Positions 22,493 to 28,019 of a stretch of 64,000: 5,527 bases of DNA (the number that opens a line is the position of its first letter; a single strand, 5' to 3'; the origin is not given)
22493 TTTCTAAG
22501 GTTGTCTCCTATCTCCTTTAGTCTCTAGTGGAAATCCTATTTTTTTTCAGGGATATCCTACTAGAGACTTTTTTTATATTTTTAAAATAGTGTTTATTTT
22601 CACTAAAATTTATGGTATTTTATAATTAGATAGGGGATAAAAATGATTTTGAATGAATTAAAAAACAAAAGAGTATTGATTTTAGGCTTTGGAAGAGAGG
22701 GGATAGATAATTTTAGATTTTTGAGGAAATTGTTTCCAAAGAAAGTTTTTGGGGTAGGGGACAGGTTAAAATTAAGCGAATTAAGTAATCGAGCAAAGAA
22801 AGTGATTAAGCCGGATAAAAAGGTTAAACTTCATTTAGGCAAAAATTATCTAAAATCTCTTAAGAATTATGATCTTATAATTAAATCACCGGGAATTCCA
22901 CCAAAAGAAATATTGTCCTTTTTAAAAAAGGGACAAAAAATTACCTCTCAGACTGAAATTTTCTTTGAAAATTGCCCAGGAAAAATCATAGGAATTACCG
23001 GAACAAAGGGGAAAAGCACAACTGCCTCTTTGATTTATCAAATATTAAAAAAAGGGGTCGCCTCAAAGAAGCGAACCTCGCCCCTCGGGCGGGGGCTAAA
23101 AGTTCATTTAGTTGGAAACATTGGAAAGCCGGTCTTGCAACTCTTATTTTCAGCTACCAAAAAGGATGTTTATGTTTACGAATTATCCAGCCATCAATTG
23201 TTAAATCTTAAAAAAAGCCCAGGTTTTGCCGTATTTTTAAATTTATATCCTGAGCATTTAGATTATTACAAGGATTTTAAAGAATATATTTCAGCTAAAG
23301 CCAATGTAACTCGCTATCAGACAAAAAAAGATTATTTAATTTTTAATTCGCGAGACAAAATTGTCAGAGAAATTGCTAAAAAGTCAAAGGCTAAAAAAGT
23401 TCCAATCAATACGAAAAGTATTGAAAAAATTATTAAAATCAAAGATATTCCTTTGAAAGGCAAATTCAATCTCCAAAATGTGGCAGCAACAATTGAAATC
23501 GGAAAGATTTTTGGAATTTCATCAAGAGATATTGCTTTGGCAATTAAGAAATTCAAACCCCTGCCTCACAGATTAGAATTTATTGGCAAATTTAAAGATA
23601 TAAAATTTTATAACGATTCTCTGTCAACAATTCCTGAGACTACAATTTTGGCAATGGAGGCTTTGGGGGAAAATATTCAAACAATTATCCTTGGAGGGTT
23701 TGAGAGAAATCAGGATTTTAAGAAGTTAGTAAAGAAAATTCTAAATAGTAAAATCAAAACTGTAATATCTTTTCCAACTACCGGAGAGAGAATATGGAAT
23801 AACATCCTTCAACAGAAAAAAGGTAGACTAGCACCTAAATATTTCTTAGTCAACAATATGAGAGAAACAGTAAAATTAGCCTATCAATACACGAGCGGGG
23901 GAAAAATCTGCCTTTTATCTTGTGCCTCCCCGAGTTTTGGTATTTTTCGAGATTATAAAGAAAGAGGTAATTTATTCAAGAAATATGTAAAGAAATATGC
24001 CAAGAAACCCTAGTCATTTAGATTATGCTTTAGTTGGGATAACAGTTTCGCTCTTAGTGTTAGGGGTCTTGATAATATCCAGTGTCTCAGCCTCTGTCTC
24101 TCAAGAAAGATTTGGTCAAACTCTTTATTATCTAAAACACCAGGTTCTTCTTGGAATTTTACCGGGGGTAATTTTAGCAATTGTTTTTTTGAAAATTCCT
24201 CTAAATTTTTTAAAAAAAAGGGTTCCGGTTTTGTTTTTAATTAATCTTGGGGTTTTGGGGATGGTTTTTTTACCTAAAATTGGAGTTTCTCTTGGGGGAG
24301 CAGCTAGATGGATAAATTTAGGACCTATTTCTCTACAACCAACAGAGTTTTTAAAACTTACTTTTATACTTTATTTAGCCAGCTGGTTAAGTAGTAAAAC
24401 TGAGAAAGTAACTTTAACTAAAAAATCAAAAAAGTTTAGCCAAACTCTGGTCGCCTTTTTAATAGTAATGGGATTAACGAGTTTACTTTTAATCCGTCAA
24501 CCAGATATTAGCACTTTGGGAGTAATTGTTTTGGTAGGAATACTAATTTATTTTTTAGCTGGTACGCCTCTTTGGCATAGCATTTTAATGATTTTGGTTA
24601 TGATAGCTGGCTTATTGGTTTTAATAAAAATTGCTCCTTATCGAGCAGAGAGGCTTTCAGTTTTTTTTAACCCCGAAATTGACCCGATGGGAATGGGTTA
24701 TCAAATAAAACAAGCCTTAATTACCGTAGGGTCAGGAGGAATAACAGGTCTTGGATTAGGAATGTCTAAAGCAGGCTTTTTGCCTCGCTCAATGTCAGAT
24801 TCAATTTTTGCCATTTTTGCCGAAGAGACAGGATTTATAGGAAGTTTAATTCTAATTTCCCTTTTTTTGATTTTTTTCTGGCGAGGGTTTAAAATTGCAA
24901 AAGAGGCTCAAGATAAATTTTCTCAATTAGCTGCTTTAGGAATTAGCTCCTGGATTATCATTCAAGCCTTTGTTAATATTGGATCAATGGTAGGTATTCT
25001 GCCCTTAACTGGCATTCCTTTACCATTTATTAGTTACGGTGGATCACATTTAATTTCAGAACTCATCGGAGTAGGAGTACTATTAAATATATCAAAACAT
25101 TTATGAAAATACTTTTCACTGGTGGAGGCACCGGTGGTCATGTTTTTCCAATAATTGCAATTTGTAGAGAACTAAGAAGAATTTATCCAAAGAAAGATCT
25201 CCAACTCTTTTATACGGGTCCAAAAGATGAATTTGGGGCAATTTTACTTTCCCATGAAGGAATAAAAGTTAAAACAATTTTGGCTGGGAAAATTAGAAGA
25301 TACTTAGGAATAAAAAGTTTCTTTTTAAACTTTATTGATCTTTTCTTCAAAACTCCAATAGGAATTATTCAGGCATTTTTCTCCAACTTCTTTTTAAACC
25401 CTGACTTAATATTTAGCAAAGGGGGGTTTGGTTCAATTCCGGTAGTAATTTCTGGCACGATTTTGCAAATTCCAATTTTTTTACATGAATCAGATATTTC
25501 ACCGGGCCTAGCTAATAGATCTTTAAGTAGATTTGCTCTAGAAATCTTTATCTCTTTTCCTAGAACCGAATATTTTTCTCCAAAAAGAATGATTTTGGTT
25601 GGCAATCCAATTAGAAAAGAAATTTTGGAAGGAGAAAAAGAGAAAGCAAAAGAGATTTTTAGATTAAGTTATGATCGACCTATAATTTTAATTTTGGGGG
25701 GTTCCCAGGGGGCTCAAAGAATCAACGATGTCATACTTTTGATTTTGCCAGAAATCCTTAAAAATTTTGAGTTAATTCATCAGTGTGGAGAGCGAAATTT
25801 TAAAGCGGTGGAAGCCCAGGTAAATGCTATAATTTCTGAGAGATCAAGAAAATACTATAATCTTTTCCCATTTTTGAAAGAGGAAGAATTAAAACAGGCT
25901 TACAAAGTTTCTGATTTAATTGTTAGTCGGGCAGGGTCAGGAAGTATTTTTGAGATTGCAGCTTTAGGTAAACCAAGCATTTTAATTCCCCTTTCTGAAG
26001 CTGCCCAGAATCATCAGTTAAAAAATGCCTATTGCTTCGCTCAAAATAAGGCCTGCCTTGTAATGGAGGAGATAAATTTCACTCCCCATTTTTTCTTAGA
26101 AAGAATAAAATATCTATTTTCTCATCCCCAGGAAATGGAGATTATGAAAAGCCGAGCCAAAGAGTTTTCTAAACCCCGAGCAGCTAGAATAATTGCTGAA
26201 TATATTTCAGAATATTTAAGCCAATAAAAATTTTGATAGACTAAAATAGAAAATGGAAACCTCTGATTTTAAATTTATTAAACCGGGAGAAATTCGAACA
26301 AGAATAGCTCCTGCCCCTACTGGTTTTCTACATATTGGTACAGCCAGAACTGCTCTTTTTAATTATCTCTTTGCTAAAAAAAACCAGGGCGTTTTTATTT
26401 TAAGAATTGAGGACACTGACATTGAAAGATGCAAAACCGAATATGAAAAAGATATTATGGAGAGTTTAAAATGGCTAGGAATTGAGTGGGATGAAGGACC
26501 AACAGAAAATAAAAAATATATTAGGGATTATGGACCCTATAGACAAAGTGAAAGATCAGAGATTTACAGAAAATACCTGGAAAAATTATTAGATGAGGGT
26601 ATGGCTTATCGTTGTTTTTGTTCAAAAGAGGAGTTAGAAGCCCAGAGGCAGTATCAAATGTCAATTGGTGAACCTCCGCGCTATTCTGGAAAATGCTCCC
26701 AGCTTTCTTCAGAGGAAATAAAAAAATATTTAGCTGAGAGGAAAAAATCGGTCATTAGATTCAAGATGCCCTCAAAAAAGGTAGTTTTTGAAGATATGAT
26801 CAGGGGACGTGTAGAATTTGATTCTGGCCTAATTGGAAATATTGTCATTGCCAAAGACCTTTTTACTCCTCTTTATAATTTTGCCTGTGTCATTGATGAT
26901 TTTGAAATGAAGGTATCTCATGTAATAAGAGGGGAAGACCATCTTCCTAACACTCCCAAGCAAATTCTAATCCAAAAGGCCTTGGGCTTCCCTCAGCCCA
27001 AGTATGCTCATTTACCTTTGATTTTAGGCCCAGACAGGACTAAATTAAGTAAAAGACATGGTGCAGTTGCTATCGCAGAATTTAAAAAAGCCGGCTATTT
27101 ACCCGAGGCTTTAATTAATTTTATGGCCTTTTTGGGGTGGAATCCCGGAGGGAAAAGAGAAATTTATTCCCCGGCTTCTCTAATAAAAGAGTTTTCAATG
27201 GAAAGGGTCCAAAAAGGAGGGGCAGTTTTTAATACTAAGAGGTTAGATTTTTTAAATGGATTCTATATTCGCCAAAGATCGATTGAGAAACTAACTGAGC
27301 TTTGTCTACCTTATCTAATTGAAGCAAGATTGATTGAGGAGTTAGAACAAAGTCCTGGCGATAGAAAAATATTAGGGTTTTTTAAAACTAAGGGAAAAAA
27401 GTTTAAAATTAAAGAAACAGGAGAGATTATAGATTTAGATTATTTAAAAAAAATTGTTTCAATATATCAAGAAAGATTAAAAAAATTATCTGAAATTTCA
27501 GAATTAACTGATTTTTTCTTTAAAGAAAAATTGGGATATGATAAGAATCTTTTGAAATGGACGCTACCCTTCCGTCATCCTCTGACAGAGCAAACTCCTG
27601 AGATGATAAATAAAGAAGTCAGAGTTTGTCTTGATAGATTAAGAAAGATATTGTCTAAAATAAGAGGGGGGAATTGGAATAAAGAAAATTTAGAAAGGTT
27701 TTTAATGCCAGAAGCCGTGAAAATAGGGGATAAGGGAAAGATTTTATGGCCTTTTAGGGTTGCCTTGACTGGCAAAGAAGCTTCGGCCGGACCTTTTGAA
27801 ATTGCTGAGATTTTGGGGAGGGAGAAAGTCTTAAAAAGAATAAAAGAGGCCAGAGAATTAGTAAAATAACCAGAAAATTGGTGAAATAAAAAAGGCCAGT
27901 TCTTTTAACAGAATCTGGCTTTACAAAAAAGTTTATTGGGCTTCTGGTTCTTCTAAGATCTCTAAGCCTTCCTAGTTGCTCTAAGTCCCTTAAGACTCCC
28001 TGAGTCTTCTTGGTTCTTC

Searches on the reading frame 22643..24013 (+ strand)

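Call 72: search_protein_families(library=pfam, proteins=[window:22643-24013:+], max_evalue=0.001)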
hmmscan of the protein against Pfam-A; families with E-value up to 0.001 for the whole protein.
window:22643-24013:+ (456 aa): 3 families
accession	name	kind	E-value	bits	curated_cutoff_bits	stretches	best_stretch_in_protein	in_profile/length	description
PF08245.18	Mur_ligase_M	-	9.1e-25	88.2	24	1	118-262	1-149/200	Mur ligase middle domain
PF21799.2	MurD-like_N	-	4.1e-05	24.2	27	1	9-89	1-73/88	Mur ligase MurD-like, N-terminal domain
PF02875.26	Mur_ligase_C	-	8.2e-05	23.9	28.4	1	309-426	1-124/127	Mur ligase, glutamate ligase domain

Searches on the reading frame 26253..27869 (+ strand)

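Call 72: search_protein_families(library=pfam, proteins=[window:26253-27869:+], max_evalue=0.001)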
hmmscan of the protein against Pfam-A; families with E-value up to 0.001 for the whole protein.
window:26253-27869:+ (538 aa): 3 families
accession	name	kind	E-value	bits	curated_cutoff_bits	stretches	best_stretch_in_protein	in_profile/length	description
PF00749.27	tRNA-synt_1c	-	1.8e-107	359.4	23.4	1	13-332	1-313/314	tRNA synthetases class I (E and Q), catalytic domain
PF19269.4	Anticodon_2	-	2.2e-25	90.1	23.6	1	391-533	10-140/141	Anticodon binding domain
PF15655.11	Imm-NTF2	-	0.00018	22.1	25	1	105-158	31-82/129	NTF2 fold immunity protein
